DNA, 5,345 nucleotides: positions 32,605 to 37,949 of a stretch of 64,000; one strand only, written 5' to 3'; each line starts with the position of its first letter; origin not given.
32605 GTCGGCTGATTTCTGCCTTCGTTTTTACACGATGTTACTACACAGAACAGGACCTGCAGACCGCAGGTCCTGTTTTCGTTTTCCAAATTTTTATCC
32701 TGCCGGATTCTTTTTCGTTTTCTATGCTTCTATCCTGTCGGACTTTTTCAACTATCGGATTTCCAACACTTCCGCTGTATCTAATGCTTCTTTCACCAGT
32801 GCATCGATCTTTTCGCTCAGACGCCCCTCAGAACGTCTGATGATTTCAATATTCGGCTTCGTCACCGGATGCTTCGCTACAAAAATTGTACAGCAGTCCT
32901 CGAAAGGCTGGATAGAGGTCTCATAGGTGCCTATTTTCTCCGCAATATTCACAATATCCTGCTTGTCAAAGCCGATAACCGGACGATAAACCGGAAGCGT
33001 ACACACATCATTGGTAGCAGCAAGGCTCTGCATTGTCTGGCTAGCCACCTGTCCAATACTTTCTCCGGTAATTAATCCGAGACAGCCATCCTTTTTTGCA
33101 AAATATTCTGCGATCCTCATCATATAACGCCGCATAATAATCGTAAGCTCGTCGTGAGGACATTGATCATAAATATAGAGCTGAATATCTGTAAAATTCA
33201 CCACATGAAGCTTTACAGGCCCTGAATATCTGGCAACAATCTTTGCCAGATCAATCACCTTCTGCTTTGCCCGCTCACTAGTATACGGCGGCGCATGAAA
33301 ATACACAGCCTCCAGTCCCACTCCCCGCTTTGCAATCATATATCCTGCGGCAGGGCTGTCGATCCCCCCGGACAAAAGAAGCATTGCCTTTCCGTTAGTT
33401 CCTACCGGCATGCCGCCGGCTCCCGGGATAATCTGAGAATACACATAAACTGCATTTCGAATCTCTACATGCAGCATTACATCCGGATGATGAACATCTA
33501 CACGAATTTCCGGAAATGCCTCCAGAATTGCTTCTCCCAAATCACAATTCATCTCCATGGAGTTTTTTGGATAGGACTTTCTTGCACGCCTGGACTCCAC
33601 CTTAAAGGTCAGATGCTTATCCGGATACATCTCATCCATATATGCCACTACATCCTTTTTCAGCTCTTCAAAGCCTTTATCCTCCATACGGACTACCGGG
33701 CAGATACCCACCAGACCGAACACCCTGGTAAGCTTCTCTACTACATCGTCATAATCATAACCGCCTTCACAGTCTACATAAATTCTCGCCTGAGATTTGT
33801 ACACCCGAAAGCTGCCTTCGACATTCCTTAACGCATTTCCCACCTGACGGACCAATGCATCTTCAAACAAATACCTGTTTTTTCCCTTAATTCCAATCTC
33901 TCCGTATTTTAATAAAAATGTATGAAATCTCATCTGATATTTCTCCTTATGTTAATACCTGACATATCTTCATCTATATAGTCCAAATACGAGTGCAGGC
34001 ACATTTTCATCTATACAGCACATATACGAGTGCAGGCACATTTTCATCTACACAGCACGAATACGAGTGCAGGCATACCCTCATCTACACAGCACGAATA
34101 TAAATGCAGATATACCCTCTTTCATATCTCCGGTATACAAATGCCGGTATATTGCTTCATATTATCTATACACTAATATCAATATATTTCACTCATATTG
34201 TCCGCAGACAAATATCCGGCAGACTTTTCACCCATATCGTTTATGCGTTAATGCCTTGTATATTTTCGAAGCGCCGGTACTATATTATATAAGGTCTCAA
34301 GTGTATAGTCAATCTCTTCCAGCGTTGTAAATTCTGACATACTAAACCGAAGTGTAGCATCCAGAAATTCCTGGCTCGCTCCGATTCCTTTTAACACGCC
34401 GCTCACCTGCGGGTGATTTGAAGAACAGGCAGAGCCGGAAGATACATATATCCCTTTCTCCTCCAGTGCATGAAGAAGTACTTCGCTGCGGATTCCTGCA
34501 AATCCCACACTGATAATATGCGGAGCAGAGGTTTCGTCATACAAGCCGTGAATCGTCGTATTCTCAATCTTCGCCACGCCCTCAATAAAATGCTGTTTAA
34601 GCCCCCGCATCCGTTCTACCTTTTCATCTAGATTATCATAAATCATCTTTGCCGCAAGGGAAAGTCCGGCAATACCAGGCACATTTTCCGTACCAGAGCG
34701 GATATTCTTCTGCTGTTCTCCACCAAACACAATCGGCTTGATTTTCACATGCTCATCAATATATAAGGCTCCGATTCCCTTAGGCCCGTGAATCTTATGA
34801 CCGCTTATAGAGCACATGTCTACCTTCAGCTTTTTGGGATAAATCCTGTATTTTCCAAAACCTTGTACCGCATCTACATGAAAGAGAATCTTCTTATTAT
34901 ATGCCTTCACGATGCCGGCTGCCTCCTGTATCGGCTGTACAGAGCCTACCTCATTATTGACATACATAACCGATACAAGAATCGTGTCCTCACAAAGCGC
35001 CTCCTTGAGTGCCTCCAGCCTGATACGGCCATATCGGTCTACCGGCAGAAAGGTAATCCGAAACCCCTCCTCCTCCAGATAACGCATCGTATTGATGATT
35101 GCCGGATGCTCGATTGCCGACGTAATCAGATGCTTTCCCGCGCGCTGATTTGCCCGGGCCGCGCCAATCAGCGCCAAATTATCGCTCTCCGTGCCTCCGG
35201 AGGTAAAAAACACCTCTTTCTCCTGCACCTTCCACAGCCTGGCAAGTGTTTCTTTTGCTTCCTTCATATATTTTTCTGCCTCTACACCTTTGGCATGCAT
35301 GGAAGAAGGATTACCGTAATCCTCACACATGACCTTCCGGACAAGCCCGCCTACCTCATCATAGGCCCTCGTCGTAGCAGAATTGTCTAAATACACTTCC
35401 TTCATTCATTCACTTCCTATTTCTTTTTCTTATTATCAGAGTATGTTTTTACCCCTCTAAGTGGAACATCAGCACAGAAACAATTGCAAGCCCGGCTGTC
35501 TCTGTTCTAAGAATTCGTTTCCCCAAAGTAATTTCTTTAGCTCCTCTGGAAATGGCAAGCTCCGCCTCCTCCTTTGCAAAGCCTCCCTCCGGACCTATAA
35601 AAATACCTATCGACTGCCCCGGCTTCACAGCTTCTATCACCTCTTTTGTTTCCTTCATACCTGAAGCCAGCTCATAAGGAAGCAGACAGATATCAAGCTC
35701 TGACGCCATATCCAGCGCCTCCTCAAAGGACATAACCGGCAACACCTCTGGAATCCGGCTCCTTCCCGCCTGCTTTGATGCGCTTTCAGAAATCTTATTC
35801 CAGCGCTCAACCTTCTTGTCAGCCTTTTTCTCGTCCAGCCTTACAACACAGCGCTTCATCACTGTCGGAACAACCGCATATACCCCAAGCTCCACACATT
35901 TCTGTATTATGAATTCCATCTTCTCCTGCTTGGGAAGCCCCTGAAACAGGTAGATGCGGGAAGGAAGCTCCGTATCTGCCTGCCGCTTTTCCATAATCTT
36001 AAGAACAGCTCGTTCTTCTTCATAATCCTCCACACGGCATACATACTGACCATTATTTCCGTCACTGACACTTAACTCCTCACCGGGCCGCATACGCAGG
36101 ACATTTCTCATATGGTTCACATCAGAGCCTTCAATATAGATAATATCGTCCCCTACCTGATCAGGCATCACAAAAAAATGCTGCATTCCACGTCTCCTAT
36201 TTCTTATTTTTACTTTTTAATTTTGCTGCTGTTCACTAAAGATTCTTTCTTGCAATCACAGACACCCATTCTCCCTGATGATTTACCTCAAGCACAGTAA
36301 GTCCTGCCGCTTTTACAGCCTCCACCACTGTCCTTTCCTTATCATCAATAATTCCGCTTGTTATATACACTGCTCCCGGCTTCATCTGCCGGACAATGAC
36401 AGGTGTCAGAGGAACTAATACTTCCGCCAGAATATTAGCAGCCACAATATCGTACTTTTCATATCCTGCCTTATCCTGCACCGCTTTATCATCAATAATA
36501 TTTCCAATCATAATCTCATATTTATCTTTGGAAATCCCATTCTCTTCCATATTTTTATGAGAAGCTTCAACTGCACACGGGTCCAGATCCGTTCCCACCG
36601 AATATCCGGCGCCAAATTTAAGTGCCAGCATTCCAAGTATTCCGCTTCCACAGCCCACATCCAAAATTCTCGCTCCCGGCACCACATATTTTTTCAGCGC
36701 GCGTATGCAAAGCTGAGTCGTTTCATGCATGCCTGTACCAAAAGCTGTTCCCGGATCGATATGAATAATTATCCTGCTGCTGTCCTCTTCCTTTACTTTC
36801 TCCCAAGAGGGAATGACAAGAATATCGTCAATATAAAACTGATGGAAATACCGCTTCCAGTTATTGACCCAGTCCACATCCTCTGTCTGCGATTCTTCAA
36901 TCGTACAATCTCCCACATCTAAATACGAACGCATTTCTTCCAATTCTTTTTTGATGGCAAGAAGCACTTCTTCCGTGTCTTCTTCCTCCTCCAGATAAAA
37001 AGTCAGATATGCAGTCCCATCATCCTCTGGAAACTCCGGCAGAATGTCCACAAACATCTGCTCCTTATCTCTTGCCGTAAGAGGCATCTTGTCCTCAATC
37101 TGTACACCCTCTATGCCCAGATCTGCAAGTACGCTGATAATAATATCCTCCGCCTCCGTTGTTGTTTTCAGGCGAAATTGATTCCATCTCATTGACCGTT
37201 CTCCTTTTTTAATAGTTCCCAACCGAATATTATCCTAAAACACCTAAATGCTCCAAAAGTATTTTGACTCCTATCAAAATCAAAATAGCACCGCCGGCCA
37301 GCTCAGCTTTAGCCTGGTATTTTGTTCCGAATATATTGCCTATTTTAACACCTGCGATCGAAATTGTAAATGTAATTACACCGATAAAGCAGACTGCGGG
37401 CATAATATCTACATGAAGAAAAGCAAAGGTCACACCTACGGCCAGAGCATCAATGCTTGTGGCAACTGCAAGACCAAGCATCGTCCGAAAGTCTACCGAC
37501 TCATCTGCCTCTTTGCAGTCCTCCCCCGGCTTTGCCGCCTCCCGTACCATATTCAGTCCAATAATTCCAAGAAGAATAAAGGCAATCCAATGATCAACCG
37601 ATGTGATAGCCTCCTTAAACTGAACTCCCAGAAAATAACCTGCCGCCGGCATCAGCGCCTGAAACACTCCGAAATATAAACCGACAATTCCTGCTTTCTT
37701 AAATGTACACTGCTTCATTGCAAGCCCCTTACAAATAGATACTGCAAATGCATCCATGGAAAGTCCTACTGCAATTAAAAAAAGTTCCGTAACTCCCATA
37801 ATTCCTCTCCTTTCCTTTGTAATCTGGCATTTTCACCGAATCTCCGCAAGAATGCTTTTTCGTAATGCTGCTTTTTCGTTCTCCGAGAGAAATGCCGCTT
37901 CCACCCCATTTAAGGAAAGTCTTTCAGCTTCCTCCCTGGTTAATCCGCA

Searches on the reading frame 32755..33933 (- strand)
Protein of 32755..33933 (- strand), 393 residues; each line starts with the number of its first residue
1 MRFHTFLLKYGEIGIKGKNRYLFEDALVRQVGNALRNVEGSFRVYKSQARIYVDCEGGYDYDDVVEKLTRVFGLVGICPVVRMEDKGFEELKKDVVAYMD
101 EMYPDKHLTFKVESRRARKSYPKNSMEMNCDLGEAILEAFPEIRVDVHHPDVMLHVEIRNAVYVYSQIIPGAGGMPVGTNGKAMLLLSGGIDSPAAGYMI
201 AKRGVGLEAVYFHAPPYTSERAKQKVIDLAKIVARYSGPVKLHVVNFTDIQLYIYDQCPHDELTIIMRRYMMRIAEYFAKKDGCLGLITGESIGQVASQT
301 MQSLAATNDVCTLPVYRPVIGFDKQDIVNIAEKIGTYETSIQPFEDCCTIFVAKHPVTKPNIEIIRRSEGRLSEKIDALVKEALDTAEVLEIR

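Call 57: search_protein_families(library=pfam, proteins=[window:32755-33933:-], max_evalue=0.001)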
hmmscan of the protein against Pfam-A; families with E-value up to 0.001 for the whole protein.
window:32755-33933:- (393 aa): 4 families
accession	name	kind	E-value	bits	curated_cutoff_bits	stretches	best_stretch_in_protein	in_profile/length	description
PF02568.20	ThiI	-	4.9e-65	219.3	20.5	1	178-371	1-194/197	Thiamine biosynthesis protein (ThiI)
PF22025.1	ThiI_fer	-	9.7e-23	80.8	25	1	6-78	2-72/72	ThiI ferredoxin-like domain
PF02926.22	THUMP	-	1.6e-17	64.1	20.6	1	87-165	3-82/84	THUMP domain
PF06508.19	QueC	-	0.00018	21.5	22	0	182-248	1-61/210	Queuosine biosynthesis protein QueC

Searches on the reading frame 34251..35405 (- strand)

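Call 57: search_protein_families(library=pfam, proteins=[window:34251-35405:-], max_evalue=0.001)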
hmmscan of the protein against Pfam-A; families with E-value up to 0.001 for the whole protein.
window:34251-35405:- (385 aa): 1 family
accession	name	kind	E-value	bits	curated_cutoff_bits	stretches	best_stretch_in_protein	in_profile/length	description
PF00266.25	Aminotran_5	-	5.1e-78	263.1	21.5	1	4-367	1-370/371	Aminotransferase class-V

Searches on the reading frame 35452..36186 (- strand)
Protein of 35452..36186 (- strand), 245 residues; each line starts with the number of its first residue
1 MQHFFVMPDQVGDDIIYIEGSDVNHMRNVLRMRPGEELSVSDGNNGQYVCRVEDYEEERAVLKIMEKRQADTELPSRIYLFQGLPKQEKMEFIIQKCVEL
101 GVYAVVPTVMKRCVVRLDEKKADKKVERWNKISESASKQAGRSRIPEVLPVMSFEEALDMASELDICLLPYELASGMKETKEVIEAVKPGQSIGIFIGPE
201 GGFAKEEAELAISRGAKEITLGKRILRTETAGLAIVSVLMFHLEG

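Call 57: search_protein_families(library=pfam, proteins=[window:35452-36186:-], max_evalue=0.001)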
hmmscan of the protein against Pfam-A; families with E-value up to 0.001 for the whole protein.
window:35452-36186:- (245 aa): 2 families
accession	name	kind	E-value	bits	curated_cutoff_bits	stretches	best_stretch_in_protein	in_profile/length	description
PF04452.19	Methyltrans_RNA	-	2.2e-52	177.4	23.9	1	73-239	2-164/165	RNA methyltransferase domain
PF20260.4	PUA_4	-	2.8e-12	47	23.9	1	18-64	1-47/48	RNA methyltransferase PUA domain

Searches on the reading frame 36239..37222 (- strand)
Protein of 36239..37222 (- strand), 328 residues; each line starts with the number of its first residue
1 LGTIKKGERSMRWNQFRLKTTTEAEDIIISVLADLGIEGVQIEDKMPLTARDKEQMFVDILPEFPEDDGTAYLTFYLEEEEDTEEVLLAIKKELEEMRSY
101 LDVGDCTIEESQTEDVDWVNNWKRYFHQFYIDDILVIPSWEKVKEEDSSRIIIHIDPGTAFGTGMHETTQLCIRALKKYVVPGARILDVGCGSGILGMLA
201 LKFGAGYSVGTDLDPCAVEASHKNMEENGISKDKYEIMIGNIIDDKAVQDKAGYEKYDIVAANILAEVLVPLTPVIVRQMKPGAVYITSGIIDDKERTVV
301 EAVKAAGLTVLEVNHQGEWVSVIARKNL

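Call 57: search_protein_families(library=pfam, proteins=[window:36239-37222:-], max_evalue=0.001)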
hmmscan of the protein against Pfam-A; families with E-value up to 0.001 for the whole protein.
window:36239-37222:- (328 aa): 7 families
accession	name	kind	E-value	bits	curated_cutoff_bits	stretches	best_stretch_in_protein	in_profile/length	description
PF06325.19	PrmA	-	7.1e-78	262.5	22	1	12-326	1-295/296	Ribosomal protein L11 methyltransferase (PrmA)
PF05175.20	MTS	-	9.7e-09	35.5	23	1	164-247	15-95/170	Methyltransferase small domain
PF13847.12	Methyltransf_31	-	1.6e-07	31.6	27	1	183-275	4-92/145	Methyltransferase domain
PF13649.12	Methyltransf_25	-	1.7e-05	25.9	27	1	186-242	1-55/97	Methyltransferase domain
PF08242.18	Methyltransf_12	-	6.9e-05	23.9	30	1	187-269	1-78/98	Methyltransferase domain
PF01135.25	PCMT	-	0.00015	22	20.3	1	172-322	65-205/210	Protein-L-isoaspartate(D-aspartate) O-methyltransferase (PCMT)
PF03602.21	Cons_hypoth95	-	0.00078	19.6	24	0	177-260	37-117/182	Conserved hypothetical protein 95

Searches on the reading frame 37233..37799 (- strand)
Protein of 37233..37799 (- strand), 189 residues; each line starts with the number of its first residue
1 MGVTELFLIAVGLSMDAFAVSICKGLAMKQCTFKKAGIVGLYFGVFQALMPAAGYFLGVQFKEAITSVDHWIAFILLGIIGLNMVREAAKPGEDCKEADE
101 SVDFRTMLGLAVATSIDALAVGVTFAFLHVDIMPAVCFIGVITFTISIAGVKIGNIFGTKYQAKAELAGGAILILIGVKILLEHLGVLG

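Call 57: search_protein_families(library=pfam, proteins=[window:37233-37799:-], max_evalue=0.001)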
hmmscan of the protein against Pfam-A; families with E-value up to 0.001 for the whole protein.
window:37233-37799:- (189 aa): 1 family
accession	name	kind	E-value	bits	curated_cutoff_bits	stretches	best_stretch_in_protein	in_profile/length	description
PF02659.21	Mntp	-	1.3e-51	174.8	24.4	1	32-181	3-152/152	Putative manganese efflux pump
